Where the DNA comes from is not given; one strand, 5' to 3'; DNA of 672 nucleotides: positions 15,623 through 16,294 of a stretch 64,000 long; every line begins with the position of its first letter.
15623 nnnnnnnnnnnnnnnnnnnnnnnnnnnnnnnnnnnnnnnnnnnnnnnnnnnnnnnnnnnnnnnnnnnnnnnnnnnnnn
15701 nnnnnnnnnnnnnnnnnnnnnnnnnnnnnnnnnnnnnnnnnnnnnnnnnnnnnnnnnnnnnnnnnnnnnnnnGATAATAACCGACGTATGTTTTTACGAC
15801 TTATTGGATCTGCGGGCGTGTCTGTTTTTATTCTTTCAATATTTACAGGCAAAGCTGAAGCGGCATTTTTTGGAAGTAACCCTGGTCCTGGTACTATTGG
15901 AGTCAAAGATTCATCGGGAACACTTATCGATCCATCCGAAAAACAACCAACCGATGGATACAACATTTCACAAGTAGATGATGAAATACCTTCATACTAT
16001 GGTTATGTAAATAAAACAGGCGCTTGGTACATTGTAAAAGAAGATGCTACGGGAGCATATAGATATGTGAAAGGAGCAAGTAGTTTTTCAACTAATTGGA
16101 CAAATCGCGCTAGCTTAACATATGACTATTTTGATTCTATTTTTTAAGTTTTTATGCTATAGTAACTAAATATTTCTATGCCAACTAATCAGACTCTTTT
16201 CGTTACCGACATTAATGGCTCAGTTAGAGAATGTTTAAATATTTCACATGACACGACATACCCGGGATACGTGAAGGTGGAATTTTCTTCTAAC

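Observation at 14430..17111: Three paralogous small membrane proteins upstream of the giant gene, one with an internal twin-arginine signal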

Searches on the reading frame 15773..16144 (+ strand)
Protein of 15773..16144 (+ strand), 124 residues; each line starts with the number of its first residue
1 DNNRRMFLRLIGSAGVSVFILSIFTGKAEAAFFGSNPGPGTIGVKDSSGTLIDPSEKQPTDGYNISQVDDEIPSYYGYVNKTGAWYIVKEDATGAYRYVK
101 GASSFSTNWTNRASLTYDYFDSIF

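Call 47: search_protein_representatives(protein=window:15773-16144:+)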
Query: 124 residues. Proteins with E-value up to 0.001 (for the whole library): 1400; up to 1e-10: 410; up to 1e-30: 83. The best 150 are listed.
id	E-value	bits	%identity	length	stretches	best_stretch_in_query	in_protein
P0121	4.7e-53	194.8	69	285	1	1-124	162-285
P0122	4.9e-52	191.6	68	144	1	1-124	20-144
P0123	1.7e-51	189.8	67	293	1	2-124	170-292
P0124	4.3e-51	188.5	69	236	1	2-124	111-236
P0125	7.2e-51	187.8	68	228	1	1-124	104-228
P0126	8.7e-51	187.5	70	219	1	1-124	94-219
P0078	1.4e-50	186.9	69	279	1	2-124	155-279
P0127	1.6e-50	186.7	67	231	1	2-124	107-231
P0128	4.2e-50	185.3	69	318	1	1-124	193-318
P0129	2.2e-49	183.0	64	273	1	2-124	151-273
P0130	2.0e-48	179.9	65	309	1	1-124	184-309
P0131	3.6e-47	175.8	60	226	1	1-124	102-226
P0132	8.0e-47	174.7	64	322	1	1-124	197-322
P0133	2.9e-46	172.9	63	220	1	2-124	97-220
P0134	3.5e-46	172.6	63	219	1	2-124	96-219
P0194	9.6e-33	129.2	52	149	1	2-124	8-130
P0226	5.1e-26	107.5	45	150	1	2-124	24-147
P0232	3.1e-25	105.0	51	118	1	2-124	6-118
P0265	2.7e-21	92.3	43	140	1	2-121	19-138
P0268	6.4e-21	91.1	63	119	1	57-124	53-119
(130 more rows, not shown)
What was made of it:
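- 15494..16147 (+): Gene C (217 aa): hairpin module, charged linker, internal Tat-type signal and a small beta domain. 1400 representative clusters (call 47).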

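Call 49: find_encoding_contigs(protein=P0194, flank=6000, max_places=3)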
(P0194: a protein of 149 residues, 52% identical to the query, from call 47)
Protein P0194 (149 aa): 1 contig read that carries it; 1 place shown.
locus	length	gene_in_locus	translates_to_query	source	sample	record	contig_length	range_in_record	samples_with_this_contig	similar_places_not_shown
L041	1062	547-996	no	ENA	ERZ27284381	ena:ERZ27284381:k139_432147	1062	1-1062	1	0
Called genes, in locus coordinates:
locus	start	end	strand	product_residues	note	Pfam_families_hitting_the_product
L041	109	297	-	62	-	-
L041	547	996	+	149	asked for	-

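Call 52: find_encoding_contigs(protein=P0232, flank=8000, max_places=3)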
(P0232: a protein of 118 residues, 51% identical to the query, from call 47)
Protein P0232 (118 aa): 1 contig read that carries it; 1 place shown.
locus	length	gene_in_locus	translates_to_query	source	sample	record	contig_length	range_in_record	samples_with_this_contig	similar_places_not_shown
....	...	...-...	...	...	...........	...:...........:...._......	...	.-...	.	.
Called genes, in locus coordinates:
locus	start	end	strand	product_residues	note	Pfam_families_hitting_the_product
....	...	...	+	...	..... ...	-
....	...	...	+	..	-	?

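Call 53: find_encoding_contigs(protein=P0265, flank=8000, max_places=3)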
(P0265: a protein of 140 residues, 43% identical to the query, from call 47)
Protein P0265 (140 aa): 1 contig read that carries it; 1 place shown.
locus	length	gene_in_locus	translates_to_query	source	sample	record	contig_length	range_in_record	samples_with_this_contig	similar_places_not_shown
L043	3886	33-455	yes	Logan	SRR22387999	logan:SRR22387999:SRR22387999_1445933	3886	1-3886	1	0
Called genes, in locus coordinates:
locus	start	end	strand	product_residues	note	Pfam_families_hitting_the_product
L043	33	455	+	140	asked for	-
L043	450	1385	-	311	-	PF02743:dCache_1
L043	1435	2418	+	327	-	PF01073:3Beta_HSD, PF01370:Epimerase, PF02719:Polysacc_synt_2, PF04321:RmlD_sub_bind, PF16363:GDP_Man_Dehyd, PF13460:NAD_binding_10, PF07993:NAD_binding_4 (weak)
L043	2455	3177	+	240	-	PF00535:Glycos_transf_2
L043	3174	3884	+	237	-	?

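Call 54: find_encoding_contigs(protein=P0226, flank=8000, max_places=3)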
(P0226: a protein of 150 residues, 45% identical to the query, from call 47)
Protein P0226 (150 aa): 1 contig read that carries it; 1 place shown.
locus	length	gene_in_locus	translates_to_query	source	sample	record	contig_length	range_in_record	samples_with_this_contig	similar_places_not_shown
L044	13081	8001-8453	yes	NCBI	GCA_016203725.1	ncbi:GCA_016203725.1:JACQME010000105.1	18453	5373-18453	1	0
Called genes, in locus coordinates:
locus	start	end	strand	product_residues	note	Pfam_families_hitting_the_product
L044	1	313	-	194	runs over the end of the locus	-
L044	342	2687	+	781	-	PF10060:DUF2298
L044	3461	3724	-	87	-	-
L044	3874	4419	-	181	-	-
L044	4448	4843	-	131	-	-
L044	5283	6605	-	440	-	PF18073:Zn_ribbon_LapB, PF13481:AAA_25, PF03796:DnaB_C (faint), PF23442:DUF7125, PF06745:ATPase, PF13541:ChlI (weak)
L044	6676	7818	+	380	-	PF01797:Y1_Tnp (weak), PF08239:SH3_3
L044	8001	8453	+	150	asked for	-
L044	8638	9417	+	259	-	PF00535:Glycos_transf_2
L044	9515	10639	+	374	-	PF13522:GATase_6, PF13537:GATase_7, PF00733:Asn_synthase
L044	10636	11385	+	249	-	-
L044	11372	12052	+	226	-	-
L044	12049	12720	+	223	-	-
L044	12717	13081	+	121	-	?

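Call 80: find_related_loci(query=P0268, collection=viral_contigs, flank=8000)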
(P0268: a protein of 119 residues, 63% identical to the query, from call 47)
Query P0268 (119 aa) in viral_contigs; peptide patterns used: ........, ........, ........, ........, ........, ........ (x = any residue, [..] = any of these).
8 stretches matched a pattern; 1 encode a relative of the query (tblastn E <= 1e-3); 1 distinct loci.
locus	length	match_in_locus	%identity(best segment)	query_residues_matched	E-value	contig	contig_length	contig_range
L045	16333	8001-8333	38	25-119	5e-15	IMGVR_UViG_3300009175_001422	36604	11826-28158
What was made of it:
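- Tried and rejected: Only a stand-alone domain homolog was found through P0268 (call 80).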

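Call 90: search_protein_families(library=phrogs, proteins=[L045:8064-8339:+, L045:6758-7783:+, L045:8260-8955:+, L045:3381-5039:+, L045:7815-8045:+], max_evalue=0.001)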
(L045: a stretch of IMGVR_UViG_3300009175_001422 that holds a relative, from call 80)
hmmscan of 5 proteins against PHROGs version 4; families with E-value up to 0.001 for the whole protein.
L045:8064-8339:+ (92 aa): 0 families

L045:6758-7783:+ (342 aa): 1 family
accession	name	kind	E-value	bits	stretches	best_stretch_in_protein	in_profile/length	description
phrog_371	-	head and packaging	5.5e-37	128.7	1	29-273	28-186/303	major head protein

L045:8260-8955:+ (232 aa): 2 families
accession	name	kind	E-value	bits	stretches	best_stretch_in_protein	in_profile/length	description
phrog_20556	-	tail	3e-09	37.4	1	132-231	296-397/528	baseplate protein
phrog_15797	-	unknown function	1.5e-07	32.8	1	130-229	4-98/102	-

L045:3381-5039:+ (553 aa): 3 families
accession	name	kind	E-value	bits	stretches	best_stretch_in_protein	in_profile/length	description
phrog_21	-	head and packaging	1.1e-124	418.7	1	16-536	8-530/1362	portal protein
phrog_537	-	head and packaging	3.6e-57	194.2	1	304-507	2-202/233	portal protein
phrog_3993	-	unknown function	1.8e-05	25.7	1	59-210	38-193/195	-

L045:7815-8045:+ (77 aa): 0 families
